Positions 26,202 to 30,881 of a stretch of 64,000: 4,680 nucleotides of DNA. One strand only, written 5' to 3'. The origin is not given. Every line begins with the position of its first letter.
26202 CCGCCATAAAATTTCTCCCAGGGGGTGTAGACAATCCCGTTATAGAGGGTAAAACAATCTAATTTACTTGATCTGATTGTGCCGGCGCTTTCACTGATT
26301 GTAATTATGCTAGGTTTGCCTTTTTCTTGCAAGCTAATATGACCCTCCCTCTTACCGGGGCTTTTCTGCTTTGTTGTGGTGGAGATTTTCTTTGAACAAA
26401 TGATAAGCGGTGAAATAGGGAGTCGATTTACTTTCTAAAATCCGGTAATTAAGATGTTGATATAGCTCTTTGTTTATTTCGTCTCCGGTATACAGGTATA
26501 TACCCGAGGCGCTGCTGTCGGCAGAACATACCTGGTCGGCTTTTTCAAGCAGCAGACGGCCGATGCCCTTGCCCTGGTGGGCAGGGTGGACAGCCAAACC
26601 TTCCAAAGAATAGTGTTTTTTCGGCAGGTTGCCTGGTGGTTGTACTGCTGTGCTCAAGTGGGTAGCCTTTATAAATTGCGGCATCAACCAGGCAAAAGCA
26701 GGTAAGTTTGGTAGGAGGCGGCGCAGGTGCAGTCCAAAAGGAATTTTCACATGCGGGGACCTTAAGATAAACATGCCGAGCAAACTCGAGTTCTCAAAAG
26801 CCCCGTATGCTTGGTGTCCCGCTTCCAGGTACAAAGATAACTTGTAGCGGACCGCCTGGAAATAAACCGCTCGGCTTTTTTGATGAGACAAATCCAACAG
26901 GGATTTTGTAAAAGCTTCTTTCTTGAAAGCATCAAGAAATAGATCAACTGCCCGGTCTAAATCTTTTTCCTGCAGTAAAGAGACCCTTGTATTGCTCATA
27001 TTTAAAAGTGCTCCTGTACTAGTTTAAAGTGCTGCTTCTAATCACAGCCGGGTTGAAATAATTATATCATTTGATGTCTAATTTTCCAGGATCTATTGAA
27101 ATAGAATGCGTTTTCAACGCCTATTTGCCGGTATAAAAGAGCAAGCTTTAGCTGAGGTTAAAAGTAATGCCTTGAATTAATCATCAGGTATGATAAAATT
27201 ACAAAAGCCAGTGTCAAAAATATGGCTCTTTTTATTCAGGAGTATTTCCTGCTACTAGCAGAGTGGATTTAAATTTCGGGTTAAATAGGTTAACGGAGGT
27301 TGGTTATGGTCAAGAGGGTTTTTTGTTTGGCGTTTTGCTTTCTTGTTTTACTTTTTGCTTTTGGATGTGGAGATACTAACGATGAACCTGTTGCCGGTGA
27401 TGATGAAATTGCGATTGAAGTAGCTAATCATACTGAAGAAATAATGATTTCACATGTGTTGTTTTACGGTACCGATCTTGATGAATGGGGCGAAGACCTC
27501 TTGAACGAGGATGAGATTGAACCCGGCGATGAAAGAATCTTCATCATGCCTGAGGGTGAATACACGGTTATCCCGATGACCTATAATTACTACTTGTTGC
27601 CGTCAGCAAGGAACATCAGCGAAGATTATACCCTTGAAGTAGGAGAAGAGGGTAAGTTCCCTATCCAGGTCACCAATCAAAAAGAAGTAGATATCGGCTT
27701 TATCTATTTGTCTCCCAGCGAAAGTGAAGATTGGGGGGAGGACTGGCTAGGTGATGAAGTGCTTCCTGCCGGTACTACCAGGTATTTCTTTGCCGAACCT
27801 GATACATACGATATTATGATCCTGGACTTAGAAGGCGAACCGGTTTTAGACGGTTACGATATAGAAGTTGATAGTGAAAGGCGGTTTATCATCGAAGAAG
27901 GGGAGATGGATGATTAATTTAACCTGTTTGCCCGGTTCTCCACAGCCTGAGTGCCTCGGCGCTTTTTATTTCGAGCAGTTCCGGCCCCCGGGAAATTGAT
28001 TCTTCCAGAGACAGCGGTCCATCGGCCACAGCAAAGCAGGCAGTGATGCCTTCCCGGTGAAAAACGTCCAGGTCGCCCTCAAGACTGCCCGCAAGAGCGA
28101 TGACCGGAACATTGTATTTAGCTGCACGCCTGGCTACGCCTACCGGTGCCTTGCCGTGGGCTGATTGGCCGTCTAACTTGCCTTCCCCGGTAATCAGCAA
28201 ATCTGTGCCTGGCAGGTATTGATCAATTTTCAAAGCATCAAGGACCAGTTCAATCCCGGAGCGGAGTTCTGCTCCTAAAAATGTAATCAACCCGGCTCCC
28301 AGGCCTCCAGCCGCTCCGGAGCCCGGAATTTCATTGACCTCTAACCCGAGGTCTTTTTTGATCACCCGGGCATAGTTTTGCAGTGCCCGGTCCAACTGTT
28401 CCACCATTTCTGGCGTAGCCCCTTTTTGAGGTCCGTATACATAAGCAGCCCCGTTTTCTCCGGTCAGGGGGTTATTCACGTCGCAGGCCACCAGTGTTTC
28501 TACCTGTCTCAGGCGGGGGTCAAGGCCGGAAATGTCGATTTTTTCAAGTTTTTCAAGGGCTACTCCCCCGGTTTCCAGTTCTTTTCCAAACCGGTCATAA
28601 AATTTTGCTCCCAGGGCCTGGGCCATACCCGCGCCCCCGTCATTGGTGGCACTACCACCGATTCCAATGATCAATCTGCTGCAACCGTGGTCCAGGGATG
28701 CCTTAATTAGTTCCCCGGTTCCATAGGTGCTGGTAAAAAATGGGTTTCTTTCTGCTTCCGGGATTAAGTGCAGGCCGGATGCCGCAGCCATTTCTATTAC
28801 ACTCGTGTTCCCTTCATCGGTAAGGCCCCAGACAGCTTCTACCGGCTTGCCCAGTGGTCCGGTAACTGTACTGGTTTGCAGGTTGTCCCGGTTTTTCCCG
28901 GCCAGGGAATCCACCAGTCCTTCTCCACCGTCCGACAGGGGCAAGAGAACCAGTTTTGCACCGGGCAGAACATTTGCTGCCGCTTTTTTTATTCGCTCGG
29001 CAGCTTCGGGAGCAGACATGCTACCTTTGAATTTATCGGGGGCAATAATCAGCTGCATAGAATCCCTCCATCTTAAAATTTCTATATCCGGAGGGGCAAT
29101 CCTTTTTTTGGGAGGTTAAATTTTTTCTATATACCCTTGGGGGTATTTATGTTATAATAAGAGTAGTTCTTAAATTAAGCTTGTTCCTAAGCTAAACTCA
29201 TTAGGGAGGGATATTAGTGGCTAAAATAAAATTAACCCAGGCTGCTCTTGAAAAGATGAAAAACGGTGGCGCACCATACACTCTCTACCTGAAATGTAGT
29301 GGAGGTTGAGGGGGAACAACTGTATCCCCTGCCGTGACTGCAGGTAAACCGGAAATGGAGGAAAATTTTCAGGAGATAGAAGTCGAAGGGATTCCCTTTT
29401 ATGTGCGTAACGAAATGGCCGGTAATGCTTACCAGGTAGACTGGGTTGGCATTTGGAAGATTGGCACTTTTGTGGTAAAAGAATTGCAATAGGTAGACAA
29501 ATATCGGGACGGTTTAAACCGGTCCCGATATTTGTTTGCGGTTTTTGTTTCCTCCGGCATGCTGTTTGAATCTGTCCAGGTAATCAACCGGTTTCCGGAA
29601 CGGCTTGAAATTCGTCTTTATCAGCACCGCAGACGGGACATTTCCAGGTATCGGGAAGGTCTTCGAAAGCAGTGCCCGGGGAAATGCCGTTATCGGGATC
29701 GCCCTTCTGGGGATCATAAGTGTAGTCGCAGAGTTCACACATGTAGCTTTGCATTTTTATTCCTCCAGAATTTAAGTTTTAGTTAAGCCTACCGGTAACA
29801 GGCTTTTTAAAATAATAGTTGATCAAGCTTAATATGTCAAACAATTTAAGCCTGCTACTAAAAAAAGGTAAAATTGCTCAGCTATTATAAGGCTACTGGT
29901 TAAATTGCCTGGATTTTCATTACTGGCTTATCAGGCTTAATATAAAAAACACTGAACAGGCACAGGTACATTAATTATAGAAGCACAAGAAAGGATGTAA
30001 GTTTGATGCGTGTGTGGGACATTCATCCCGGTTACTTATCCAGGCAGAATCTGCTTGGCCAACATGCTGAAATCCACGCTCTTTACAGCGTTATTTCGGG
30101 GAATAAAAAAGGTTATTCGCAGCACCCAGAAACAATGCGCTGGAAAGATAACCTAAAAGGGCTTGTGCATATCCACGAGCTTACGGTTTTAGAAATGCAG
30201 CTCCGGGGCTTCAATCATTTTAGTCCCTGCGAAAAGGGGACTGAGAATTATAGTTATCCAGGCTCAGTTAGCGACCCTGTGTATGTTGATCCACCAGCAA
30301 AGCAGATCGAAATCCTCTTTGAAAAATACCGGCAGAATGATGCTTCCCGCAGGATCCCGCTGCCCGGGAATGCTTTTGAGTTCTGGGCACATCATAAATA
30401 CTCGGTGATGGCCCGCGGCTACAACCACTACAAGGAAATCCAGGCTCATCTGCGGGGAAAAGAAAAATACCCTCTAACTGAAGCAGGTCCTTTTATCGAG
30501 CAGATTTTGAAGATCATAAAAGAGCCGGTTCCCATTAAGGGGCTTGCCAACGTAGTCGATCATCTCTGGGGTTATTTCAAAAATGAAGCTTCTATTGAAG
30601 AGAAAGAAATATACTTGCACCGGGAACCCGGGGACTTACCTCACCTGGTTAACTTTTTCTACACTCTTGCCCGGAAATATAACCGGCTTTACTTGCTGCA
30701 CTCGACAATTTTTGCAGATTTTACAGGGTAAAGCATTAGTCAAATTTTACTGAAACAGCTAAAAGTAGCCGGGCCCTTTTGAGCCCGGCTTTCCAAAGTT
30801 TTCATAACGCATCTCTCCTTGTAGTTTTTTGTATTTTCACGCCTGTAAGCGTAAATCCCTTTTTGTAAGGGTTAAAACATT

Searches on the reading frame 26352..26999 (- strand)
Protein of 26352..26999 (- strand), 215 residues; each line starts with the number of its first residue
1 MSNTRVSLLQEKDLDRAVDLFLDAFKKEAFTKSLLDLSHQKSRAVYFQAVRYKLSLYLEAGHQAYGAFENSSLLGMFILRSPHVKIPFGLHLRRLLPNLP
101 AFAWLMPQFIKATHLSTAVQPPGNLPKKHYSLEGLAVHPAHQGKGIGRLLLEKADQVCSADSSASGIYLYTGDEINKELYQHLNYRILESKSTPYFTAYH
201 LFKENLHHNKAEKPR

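Call 39: search_protein_families(library=pfam, proteins=[window:26352-26999:-], max_evalue=0.00001)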
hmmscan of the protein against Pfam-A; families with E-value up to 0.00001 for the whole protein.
window:26352-26999:- (215 aa): 2 families
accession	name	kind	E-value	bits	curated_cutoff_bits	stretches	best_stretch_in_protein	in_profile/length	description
PF00583.31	Acetyltransf_1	-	1.9e-09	38.2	20.7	1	122-182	55-113/116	Acetyltransferase (GNAT) family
PF13508.13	Acetyltransf_7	-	3.9e-09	37.2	27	1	130-186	30-83/84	Acetyltransferase (GNAT) domain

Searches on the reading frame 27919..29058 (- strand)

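Call 40: search_protein_families(library=pfam, proteins=[window:27919-29058:-], max_evalue=0.00001)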
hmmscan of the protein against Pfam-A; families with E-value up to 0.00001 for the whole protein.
window:27919-29058:- (379 aa): 1 family
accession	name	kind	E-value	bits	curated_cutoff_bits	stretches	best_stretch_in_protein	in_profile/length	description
PF02595.20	Gly_kinase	-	2.9e-150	500.8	23.3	1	4-373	2-371/372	Glycerate kinase family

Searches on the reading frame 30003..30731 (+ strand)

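Call 40: search_protein_families(library=pfam, proteins=[window:30003-30731:+], max_evalue=0.00001)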
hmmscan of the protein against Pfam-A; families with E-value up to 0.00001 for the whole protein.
window:30003-30731:+ (242 aa): 2 families
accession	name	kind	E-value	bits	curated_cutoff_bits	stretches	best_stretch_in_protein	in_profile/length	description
PF03013.19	Pyr_excise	-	8.9e-22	77.7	23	1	2-77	1-80/81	Pyrimidine dimer DNA glycosylase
PF08349.16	DUF1722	-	1.1e-12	48.6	22.5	1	132-238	1-114/117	Protein of unknown function (DUF1722)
